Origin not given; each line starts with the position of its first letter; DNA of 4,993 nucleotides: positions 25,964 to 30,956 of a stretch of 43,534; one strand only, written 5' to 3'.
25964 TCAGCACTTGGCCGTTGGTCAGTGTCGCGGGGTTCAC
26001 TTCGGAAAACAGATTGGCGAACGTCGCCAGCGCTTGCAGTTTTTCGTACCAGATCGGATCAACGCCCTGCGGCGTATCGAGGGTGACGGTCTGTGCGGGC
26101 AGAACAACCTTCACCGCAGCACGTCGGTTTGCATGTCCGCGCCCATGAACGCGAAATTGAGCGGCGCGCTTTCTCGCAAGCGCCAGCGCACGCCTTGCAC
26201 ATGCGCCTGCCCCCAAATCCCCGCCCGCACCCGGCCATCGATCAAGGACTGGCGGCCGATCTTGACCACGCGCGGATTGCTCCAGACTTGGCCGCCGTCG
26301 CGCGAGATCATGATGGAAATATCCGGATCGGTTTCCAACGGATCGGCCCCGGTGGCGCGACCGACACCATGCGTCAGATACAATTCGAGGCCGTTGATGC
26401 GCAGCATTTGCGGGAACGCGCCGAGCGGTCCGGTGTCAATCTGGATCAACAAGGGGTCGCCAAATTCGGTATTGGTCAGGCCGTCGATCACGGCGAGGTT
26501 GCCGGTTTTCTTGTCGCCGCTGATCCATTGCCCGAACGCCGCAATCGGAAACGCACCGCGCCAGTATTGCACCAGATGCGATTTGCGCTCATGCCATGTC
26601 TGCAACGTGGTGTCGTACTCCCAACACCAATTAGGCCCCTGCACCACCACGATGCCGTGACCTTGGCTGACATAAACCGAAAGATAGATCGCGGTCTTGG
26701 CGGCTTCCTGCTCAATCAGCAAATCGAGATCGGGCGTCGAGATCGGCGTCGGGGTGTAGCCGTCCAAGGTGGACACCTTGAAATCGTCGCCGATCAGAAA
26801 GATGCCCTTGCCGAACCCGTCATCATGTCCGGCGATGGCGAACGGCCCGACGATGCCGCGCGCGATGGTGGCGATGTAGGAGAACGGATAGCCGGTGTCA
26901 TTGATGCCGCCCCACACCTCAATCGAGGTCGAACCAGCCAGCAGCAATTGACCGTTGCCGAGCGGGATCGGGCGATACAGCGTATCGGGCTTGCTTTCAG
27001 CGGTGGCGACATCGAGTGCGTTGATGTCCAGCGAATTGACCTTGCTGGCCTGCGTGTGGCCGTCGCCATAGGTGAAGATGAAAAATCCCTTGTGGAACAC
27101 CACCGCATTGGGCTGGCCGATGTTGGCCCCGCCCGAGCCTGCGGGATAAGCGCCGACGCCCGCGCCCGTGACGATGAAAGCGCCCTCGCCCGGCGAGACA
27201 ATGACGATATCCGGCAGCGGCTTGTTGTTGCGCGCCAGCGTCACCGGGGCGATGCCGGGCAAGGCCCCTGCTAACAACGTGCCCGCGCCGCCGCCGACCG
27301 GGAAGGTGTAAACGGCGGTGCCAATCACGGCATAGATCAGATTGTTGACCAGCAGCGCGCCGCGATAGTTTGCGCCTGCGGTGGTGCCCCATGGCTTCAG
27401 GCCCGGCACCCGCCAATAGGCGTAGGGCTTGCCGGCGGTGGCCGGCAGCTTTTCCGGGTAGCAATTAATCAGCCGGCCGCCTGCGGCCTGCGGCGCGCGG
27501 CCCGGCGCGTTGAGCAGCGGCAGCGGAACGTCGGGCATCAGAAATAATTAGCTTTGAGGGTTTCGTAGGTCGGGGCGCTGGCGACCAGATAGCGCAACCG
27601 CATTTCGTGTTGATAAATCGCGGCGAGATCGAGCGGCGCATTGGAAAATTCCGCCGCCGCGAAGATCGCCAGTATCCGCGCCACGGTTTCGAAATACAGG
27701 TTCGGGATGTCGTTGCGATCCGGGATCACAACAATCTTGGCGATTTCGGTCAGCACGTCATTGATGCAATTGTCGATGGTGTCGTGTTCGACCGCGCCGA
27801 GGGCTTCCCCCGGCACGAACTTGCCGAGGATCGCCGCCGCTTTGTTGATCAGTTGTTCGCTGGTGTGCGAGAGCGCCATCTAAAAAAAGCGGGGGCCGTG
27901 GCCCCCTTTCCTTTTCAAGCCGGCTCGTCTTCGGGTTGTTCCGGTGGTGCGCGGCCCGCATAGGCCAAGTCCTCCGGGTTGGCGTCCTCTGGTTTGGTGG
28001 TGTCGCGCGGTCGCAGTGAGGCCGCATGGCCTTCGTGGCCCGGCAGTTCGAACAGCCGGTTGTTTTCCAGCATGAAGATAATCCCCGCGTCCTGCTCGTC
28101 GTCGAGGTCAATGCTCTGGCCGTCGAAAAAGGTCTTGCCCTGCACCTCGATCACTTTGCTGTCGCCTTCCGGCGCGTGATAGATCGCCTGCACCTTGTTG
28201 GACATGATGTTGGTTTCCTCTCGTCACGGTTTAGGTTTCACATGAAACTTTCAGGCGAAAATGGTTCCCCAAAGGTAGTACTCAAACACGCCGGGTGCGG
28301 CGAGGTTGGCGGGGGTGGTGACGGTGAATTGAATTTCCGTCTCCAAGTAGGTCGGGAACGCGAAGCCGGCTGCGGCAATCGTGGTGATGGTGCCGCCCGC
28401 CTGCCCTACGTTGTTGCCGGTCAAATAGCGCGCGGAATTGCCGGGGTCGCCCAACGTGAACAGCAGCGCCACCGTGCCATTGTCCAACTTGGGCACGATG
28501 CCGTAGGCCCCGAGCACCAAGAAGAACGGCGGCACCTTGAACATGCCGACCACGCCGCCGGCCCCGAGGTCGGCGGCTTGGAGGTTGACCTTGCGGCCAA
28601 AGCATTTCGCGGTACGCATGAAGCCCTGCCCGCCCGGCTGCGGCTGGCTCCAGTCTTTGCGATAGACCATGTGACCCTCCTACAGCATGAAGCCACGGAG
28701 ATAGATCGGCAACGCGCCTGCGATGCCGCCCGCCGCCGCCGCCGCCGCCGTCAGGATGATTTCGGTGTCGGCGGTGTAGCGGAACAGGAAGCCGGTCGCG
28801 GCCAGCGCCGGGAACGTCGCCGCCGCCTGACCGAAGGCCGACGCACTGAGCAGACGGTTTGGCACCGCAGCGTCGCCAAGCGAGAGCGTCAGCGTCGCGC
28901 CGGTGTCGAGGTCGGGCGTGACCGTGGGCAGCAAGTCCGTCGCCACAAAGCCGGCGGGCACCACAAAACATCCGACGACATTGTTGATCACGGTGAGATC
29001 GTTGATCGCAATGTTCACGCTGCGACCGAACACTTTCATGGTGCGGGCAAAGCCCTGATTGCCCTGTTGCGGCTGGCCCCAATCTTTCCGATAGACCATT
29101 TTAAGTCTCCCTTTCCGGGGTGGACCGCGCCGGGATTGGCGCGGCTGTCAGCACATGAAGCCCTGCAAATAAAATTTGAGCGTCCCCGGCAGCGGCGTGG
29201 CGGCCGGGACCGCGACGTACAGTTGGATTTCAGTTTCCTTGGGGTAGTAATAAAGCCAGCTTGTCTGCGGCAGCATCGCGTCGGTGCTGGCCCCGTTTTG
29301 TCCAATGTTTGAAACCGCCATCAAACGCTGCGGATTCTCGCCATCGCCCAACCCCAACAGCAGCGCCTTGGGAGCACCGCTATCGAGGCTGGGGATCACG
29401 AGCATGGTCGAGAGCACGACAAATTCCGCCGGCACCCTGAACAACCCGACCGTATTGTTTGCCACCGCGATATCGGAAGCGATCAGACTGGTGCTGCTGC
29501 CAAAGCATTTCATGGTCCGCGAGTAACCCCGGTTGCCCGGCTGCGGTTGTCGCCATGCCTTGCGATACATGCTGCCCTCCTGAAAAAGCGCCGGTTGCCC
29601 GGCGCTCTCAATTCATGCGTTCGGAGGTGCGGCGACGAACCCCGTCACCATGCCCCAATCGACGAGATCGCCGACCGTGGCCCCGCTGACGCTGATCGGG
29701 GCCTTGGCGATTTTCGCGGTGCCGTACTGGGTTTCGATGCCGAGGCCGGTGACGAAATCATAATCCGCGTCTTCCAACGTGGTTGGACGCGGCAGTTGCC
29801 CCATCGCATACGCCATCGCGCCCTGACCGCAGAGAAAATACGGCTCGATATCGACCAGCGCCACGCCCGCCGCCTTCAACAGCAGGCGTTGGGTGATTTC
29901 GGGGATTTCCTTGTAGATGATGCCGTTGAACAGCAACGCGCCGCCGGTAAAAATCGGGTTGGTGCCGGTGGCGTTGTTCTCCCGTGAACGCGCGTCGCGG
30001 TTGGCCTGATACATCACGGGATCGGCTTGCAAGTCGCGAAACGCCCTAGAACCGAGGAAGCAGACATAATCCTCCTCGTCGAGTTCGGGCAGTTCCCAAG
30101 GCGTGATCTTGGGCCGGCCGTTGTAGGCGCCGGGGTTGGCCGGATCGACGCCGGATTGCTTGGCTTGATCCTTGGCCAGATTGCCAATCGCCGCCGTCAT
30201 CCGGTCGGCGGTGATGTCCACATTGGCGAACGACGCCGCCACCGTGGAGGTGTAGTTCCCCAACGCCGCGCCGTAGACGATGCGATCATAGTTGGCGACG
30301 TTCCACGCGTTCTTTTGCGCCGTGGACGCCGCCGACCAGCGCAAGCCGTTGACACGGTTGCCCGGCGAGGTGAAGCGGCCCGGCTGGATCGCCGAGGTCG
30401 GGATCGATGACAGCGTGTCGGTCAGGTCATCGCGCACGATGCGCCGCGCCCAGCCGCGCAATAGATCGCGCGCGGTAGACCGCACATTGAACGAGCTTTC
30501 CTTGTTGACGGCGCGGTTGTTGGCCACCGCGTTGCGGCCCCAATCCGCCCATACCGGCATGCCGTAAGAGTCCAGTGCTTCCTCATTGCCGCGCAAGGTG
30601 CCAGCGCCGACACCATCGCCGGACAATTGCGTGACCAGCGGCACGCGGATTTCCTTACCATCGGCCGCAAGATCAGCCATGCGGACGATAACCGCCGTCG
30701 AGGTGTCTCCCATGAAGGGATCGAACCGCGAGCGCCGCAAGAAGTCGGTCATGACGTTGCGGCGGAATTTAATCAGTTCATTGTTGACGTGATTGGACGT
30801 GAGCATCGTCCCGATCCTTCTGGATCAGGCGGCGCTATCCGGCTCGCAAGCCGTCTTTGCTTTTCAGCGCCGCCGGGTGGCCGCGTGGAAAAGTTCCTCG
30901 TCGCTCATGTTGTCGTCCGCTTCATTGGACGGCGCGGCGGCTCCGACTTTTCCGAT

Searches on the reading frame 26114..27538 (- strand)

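Call 16: search_protein_families(library=phrogs, max_evalue=0.001, proteins=[window:26114-27538:-])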
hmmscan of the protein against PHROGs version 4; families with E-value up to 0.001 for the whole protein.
window:26114-27538:- (475 aa): 1 family
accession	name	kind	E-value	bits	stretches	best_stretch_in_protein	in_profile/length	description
phrog_578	-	connector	4.4e-70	237.5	1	11-472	13-470/486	head closure Hc3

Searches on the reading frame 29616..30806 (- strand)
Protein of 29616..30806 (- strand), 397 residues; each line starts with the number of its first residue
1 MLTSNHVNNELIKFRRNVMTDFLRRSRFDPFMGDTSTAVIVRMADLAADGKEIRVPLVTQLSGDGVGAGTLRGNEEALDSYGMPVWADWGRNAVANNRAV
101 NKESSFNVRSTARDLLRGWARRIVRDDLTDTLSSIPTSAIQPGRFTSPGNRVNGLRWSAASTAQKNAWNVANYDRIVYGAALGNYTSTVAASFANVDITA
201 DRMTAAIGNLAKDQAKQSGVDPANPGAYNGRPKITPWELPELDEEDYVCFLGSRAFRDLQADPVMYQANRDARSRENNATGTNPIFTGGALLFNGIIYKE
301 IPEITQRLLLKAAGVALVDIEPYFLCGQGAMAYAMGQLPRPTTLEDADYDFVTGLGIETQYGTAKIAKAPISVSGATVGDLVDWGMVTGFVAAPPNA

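Call 16: search_protein_families(library=phrogs, max_evalue=0.001, proteins=[window:29616-30806:-])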
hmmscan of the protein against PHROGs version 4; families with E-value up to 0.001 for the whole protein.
window:29616-30806:- (397 aa): 1 family
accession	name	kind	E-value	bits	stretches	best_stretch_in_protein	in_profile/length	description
phrog_334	-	head and packaging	5.9e-52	178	1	8-393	11-379/381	major head protein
